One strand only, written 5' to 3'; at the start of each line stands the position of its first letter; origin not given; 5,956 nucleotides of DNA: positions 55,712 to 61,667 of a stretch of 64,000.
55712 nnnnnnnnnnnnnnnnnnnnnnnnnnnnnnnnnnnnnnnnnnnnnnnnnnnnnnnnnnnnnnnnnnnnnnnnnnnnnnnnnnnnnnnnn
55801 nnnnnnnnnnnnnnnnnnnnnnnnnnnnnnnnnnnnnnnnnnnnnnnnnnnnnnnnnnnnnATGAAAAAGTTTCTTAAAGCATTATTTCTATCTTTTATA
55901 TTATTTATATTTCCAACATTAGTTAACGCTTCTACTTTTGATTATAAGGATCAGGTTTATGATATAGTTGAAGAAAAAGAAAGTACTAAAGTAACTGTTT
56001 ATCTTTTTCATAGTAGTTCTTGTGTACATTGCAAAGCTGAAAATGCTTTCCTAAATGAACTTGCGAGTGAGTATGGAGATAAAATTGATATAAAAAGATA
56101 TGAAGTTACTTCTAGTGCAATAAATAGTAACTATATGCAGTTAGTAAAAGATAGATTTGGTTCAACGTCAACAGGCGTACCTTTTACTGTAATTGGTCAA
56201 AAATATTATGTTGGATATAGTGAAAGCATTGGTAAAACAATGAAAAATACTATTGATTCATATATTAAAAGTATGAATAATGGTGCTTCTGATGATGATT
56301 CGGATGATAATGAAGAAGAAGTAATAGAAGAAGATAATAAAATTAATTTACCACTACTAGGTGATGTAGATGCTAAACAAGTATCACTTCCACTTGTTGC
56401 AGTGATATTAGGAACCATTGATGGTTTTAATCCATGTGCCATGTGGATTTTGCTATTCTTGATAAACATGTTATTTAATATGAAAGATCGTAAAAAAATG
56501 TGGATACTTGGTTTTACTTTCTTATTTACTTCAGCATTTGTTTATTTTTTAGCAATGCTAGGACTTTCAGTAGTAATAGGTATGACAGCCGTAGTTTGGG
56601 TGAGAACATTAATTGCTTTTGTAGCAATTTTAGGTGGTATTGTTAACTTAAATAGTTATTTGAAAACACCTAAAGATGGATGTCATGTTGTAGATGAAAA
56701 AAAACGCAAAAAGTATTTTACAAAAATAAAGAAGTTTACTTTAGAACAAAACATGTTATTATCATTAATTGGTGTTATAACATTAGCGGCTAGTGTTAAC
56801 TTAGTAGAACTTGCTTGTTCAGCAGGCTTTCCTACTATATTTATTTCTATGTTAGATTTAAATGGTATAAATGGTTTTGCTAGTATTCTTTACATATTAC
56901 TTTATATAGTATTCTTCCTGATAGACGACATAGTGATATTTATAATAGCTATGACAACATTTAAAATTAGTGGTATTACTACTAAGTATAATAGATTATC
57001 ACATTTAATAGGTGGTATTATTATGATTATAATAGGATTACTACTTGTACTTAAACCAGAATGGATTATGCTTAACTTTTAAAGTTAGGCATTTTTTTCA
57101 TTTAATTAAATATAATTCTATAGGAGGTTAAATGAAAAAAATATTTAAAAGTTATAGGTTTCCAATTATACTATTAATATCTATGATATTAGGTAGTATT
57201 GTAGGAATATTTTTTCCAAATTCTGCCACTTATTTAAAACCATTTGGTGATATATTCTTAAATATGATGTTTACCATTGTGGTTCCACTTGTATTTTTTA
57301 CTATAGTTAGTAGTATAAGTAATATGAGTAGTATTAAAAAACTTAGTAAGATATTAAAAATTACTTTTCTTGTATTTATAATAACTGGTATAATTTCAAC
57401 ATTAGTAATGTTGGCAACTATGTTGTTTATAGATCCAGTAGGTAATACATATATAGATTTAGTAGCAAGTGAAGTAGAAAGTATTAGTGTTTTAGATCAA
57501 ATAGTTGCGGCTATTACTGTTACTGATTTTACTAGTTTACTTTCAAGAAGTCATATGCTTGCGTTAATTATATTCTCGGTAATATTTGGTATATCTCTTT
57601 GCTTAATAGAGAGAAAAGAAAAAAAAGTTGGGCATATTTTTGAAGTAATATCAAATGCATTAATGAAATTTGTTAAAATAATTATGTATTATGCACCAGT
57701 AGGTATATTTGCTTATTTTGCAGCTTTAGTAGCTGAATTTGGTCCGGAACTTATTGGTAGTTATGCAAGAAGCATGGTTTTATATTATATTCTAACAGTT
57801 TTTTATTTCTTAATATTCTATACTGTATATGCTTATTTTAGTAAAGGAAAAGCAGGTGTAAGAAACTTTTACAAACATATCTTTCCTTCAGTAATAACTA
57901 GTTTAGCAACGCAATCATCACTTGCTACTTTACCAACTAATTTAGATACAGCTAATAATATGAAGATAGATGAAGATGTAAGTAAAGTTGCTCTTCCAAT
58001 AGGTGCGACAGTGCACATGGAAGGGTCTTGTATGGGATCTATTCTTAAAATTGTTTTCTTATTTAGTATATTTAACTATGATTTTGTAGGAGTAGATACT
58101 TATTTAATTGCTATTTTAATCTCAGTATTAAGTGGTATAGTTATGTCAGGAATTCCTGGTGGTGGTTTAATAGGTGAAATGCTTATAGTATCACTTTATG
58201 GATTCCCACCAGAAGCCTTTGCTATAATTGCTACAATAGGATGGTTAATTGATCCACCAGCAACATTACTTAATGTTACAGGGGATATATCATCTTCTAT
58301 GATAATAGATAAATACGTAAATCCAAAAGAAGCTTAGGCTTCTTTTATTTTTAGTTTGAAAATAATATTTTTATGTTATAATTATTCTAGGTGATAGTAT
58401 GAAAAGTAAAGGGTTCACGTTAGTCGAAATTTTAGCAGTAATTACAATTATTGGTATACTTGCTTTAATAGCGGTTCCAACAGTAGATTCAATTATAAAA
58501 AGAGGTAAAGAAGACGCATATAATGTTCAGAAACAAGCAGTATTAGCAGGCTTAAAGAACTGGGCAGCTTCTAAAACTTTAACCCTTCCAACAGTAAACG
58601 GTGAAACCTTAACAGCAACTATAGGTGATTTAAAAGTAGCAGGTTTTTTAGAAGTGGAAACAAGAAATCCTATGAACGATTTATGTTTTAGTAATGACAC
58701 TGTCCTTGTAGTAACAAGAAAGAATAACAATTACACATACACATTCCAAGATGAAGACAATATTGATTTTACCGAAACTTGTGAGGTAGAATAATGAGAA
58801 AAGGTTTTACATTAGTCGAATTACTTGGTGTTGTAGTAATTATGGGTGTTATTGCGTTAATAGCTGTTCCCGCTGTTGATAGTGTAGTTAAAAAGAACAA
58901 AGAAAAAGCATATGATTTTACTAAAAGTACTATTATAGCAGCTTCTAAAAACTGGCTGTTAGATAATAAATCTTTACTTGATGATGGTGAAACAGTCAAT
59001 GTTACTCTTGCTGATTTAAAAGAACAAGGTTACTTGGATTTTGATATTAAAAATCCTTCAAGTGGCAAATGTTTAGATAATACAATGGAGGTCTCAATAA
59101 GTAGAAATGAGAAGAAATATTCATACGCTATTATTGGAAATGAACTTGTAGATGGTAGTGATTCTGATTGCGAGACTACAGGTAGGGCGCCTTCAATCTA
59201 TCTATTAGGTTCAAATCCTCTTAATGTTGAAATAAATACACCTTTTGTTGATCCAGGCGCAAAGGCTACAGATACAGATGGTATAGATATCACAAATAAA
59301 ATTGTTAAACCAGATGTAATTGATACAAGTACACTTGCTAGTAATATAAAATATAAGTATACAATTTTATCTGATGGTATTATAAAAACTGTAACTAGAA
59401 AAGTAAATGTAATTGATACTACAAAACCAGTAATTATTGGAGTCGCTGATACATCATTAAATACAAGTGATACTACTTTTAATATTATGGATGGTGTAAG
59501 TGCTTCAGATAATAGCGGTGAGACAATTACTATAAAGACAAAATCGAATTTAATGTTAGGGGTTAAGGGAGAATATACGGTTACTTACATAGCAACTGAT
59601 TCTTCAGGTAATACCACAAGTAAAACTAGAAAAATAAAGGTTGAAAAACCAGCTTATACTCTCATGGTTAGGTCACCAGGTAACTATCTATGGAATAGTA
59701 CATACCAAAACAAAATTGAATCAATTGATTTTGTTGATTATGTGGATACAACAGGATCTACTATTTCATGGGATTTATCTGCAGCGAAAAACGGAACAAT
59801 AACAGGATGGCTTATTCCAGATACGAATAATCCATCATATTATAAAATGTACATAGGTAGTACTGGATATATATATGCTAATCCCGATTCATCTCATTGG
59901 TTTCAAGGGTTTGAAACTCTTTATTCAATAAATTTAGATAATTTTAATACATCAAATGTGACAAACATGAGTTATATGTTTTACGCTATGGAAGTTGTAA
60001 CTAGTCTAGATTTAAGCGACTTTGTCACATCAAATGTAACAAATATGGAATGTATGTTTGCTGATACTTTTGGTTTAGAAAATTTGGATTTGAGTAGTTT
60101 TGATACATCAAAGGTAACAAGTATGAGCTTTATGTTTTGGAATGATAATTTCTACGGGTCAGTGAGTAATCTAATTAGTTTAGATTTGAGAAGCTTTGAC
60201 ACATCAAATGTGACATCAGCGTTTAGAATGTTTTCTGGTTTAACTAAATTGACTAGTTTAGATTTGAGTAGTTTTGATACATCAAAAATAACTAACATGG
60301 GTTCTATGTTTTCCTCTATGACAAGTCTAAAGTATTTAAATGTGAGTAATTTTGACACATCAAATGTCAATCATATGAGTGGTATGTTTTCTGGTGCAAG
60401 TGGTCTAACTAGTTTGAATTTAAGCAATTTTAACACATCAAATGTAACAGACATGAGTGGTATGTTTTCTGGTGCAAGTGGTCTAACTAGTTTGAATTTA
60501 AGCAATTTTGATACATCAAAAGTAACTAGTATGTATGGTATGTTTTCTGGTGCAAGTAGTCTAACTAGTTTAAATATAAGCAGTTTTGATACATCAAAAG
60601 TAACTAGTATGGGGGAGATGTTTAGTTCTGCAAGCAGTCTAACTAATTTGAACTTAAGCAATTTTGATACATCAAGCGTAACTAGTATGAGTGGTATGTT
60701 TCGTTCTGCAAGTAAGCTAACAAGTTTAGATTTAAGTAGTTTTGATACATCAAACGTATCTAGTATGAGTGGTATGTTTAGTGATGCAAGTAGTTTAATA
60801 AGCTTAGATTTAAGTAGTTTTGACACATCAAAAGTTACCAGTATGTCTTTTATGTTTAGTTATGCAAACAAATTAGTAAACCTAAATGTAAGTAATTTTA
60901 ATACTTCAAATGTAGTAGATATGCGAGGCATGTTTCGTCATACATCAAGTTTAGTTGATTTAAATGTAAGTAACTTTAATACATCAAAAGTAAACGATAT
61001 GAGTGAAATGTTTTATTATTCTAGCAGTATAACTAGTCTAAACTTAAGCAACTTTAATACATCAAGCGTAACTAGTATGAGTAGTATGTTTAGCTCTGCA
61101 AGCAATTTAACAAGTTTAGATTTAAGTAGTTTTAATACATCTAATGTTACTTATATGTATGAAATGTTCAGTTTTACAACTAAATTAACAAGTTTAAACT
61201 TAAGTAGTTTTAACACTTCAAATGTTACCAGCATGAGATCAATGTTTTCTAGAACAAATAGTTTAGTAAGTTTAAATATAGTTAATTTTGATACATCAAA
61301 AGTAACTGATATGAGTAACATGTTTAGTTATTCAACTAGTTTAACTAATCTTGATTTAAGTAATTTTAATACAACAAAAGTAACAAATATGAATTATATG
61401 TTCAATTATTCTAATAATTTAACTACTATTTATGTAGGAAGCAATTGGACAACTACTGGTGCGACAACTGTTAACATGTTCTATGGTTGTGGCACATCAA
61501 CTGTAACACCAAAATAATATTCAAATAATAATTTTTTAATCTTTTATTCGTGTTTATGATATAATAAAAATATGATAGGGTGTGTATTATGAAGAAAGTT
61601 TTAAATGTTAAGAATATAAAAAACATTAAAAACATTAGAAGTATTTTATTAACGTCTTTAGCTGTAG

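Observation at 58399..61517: Minor-pilin and giant DUF5011-DUF285 pilin gene pair with a perfect intragenic 57-bp tandem duplication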

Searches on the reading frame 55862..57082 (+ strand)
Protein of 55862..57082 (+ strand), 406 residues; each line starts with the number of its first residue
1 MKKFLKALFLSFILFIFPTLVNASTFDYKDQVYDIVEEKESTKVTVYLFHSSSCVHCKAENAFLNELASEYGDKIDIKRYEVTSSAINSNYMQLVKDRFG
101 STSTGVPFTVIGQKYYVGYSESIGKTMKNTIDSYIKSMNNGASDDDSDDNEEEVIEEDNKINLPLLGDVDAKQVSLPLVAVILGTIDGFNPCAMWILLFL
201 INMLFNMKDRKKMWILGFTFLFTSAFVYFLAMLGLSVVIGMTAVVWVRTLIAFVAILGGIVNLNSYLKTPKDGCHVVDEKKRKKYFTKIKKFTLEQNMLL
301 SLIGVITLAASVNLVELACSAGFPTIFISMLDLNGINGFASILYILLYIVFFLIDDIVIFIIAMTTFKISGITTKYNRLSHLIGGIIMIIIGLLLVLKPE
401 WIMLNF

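Call 6: search_protein_families(library=pfam, proteins=[window:55862-57082:+], max_evalue=0.01)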
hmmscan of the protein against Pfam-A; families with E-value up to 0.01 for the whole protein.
window:55862-57082:+ (406 aa): 1 family
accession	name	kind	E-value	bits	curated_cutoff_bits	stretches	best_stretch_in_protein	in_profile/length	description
PF00085.26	Thioredoxin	-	0.0044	17.4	23.5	1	41-85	17-61/103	Thioredoxin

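Call 81: search_protein_families(library=ncbifam, proteins=[window:55862-57082:+], max_evalue=0.001)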
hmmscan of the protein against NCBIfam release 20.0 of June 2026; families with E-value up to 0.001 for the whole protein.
window:55862-57082:+ (406 aa): 1 family
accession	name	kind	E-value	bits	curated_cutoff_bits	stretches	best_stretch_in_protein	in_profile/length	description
TIGR02196.1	GlrX_YruB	hypoth_equivalog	0.0002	21.8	88.55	0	46-121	2-66/74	glutaredoxin-like protein, YruB-family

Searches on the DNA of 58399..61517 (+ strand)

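Call 11: search_dna_similar(query=window:58399-61517:+, collection=plasmids, mode=near, max_rows=5)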
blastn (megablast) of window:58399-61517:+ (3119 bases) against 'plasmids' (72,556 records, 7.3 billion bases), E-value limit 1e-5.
No match.
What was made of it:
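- Tried and rejected: A megablast of the gene pair against plasmids found no match (call 11).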
